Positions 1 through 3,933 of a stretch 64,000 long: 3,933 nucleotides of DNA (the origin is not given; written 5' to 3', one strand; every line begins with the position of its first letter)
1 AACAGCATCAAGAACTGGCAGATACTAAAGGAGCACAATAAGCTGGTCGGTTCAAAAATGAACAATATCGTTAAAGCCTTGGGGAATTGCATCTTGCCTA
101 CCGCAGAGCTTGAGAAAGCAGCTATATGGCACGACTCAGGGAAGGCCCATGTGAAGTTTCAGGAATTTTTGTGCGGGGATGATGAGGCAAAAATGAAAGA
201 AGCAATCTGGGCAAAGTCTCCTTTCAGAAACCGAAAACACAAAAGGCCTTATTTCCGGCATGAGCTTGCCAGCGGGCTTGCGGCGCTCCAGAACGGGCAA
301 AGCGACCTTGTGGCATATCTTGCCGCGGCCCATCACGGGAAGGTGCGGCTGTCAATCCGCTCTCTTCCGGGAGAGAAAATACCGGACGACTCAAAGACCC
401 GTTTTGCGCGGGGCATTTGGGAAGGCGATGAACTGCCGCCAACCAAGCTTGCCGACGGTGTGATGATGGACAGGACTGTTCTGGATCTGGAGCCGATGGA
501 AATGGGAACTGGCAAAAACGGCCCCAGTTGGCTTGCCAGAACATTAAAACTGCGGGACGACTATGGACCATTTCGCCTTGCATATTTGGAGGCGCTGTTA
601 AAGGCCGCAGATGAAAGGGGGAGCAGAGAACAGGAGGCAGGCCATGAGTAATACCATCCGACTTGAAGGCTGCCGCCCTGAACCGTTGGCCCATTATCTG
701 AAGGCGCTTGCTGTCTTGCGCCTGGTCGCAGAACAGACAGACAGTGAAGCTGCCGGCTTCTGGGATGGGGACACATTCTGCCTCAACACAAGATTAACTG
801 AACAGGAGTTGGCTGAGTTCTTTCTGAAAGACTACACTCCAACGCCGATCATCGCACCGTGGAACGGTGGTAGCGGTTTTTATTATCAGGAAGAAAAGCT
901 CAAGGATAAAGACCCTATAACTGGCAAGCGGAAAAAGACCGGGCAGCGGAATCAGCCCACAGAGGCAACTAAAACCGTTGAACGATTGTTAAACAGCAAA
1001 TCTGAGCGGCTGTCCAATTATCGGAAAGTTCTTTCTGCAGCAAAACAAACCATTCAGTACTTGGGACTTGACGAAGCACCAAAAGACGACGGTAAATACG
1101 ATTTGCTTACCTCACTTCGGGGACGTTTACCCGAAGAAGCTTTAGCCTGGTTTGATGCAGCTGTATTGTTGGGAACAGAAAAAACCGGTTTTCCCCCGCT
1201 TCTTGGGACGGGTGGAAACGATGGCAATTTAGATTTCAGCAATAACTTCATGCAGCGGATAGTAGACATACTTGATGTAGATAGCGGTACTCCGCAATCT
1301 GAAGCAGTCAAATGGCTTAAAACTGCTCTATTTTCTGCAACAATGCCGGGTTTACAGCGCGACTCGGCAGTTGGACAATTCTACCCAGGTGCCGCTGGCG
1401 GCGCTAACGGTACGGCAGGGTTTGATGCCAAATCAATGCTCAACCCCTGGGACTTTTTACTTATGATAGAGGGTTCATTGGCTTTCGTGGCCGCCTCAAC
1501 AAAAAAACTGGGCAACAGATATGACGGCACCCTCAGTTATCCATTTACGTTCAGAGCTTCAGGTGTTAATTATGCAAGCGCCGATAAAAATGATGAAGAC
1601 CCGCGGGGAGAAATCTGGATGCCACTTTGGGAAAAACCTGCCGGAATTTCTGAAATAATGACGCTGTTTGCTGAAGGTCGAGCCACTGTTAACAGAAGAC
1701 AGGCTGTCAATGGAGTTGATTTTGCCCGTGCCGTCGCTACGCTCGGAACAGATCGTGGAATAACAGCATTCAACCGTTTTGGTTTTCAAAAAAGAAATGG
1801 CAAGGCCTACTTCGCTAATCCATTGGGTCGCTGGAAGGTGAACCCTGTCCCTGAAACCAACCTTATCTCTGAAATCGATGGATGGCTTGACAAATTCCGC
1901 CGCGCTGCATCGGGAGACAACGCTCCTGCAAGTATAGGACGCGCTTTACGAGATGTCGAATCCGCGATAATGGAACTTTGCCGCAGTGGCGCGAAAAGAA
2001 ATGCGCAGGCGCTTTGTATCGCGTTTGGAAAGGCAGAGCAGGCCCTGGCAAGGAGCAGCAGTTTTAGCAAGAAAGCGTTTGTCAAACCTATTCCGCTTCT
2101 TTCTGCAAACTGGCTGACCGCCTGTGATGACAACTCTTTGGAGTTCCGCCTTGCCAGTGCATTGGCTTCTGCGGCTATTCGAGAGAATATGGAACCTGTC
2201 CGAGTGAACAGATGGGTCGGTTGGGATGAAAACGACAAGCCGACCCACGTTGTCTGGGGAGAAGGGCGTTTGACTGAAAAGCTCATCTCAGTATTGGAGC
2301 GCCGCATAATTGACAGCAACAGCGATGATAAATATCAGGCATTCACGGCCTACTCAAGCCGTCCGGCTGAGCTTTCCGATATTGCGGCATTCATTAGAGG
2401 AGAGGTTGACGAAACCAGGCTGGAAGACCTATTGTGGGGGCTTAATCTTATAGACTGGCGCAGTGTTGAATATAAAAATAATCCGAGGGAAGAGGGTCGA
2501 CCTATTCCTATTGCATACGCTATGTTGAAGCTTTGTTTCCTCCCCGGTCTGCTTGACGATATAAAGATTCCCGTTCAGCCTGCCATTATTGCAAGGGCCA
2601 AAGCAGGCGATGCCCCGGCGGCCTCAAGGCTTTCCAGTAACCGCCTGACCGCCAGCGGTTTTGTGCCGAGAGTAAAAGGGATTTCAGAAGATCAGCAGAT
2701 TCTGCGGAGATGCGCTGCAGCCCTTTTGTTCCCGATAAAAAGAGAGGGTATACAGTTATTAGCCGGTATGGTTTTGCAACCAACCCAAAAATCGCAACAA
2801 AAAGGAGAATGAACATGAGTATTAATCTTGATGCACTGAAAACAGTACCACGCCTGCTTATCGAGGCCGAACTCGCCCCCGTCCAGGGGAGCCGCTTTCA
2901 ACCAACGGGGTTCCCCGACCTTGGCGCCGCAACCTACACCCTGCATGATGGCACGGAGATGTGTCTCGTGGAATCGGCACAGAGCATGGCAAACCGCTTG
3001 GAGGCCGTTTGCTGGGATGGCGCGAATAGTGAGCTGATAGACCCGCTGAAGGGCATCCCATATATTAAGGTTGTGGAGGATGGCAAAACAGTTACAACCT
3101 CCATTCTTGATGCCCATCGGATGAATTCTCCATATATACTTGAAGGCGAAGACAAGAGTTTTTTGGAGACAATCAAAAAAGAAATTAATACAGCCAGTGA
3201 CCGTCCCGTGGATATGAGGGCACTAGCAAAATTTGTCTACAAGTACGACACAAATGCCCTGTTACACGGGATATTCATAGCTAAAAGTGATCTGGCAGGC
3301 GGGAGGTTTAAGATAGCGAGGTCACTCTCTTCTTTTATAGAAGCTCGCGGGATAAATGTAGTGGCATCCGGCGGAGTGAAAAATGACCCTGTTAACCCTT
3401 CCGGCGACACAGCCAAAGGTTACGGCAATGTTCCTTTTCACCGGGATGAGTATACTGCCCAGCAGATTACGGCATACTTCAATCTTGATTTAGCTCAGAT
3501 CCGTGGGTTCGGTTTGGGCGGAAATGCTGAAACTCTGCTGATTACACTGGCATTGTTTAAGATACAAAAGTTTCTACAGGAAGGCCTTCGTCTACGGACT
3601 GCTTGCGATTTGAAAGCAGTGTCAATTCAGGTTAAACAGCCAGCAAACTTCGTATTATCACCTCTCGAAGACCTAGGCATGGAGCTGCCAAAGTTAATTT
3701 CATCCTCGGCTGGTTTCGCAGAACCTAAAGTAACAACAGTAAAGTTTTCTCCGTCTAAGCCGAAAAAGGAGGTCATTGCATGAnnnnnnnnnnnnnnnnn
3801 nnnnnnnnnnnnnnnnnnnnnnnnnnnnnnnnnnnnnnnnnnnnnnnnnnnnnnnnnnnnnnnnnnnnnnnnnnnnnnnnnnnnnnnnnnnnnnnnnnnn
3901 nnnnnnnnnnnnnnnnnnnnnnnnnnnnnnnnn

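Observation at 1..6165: Type I-G CRISPR-Cas locus without an adaptation module: the array starts 30 bp after csb2 and its first repeat has lost its 5' half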

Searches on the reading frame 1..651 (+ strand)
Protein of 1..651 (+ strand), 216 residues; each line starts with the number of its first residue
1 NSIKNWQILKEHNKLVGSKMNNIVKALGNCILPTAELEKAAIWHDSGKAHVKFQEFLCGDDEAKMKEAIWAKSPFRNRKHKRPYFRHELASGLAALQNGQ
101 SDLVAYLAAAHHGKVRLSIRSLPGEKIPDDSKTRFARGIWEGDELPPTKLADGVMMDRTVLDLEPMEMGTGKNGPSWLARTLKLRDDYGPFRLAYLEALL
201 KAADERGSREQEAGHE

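Call 7: search_protein_families(library=ncbifam, proteins=[window:1-651:+])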
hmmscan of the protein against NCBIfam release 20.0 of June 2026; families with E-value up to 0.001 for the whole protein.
window:1-651:+ (216 aa): 2 families
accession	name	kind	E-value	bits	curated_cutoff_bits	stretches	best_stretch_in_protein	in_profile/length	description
TIGR02621.3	cas3_GSU0051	exception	2.2e-54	185.6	400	1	4-208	666-853/854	type I-G CRISPR-associated helicase/endonuclease Cas3g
TIGR01596.1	cas3_HD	equivalog_domain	1.2e-11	45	43.45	1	9-126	1-113/178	CRISPR-associated endonuclease Cas3''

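Call 8: search_protein_families(library=pfam, proteins=[window:1-651:+])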
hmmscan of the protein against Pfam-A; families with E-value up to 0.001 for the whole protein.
window:1-651:+ (216 aa): 1 family
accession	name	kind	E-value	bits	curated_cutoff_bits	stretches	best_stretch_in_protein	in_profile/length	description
PF18019.7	Cas3_HD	-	2.9e-05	24.6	23.1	1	41-115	61-132/207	Cas3, HD domain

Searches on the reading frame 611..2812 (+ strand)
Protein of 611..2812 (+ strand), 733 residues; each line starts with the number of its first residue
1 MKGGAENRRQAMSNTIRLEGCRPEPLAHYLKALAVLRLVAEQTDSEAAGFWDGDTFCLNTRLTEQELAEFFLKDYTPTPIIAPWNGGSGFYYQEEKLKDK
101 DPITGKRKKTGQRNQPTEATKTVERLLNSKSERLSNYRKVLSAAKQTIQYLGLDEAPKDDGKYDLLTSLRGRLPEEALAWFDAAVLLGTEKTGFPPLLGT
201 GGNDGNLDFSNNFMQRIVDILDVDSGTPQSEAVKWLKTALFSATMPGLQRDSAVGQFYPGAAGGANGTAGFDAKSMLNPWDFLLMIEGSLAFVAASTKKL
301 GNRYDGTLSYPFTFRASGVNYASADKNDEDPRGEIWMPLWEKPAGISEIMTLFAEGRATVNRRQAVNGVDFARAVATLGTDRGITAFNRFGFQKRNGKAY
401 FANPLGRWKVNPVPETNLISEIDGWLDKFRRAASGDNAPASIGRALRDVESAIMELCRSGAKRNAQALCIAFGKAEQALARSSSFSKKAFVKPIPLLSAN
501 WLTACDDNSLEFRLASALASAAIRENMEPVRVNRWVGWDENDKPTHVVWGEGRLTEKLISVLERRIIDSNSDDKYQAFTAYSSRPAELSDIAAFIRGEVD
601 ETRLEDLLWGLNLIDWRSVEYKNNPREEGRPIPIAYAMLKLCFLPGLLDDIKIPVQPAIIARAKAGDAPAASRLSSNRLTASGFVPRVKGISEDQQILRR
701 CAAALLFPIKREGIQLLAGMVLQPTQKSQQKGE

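Call 7: search_protein_families(library=ncbifam, proteins=[window:611-2812:+])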
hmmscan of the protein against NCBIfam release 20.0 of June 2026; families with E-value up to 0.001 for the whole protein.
window:611-2812:+ (733 aa): 1 family
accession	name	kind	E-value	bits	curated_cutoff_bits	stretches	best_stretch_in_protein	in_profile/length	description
TIGR04113.1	cas_csx17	equivalog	5.6e-219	729.5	150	1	16-724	1-717/718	type I-G CRISPR-associated protein Cas8g1/Csx17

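Call 8: search_protein_families(library=pfam, proteins=[window:611-2812:+])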
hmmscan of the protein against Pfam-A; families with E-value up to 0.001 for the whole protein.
window:611-2812:+ (733 aa): 0 families

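Call 9: find_encoding_contigs(protein=window:611-2812:+, flank=10000, max_places=10)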
Protein window:611-2812:+ (733 aa): 1 contig read that carries it; 1 place shown.
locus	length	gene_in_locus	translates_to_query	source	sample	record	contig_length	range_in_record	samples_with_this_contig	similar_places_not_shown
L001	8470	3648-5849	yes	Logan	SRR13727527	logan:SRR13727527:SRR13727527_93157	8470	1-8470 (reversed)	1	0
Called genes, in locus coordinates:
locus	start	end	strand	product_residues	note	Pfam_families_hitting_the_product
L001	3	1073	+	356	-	?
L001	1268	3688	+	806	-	PF00270:DEAD, PF00271:Helicase_C (weak), PF22590:Cas3-like_C_2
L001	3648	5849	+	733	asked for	-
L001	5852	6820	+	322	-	PF09617:Cas_GSU0053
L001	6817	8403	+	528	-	-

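Call 10: search_protein_families(library=pfam, proteins=[L001:3-1073:+, L001:1268-3688:+])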
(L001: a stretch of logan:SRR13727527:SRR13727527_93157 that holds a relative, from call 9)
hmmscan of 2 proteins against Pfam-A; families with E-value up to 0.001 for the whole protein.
L001:3-1073:+ (356 aa): 1 family
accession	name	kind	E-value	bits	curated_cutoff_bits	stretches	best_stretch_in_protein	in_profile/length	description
PF00202.27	Aminotran_3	-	6.6e-92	308.7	30.5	1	16-346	87-398/403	Aminotransferase class-III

L001:1268-3688:+ (806 aa): 4 families
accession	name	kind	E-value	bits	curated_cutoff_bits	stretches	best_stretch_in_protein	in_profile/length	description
PF22590.2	Cas3-like_C_2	-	2.3e-25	89.4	27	1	286-386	3-105/106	CRISPR-associated nuclease/helicase Cas3, C-terminal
PF00270.35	DEAD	-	1.9e-10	41.2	26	1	32-217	16-163/167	DEAD/DEAH box helicase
PF00271.37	Helicase_C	-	1.3e-05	25.8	23.5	1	274-386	6-110/110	Helicase conserved C-terminal domain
PF18019.7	Cas3_HD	-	0.00012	22.6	23.1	1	631-705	61-132/207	Cas3, HD domain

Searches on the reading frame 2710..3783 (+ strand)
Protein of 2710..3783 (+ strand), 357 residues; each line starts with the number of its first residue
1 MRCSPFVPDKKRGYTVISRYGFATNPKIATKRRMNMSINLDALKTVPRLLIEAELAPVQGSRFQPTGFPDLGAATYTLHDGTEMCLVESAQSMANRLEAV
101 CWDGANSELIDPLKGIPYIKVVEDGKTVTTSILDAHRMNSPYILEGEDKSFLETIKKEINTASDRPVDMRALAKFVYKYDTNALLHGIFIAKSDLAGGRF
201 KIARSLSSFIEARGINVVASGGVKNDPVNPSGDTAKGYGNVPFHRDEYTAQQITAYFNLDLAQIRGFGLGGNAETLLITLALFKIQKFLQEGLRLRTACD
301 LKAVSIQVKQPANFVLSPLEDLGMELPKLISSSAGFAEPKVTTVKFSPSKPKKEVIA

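Call 7: search_protein_families(library=ncbifam, proteins=[window:2710-3783:+])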
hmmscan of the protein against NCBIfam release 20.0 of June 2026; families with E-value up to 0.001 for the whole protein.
window:2710-3783:+ (357 aa): 1 family
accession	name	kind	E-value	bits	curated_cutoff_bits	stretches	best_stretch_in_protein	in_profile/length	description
TIGR02570.1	cas7_GSU0053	equivalog_domain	1.4e-32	113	38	1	43-221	4-177/178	type I-G CRISPR-associated RAMP protein Csb1/Cas7g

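Call 8: search_protein_families(library=pfam, proteins=[window:2710-3783:+])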
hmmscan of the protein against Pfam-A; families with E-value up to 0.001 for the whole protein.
window:2710-3783:+ (357 aa): 1 family
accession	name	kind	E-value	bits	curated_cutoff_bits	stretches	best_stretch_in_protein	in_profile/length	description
PF09617.15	Cas_GSU0053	-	6.6e-44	150.3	25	1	49-216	1-167/168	CRISPR-associated protein GSU0053 (Cas_GSU0053)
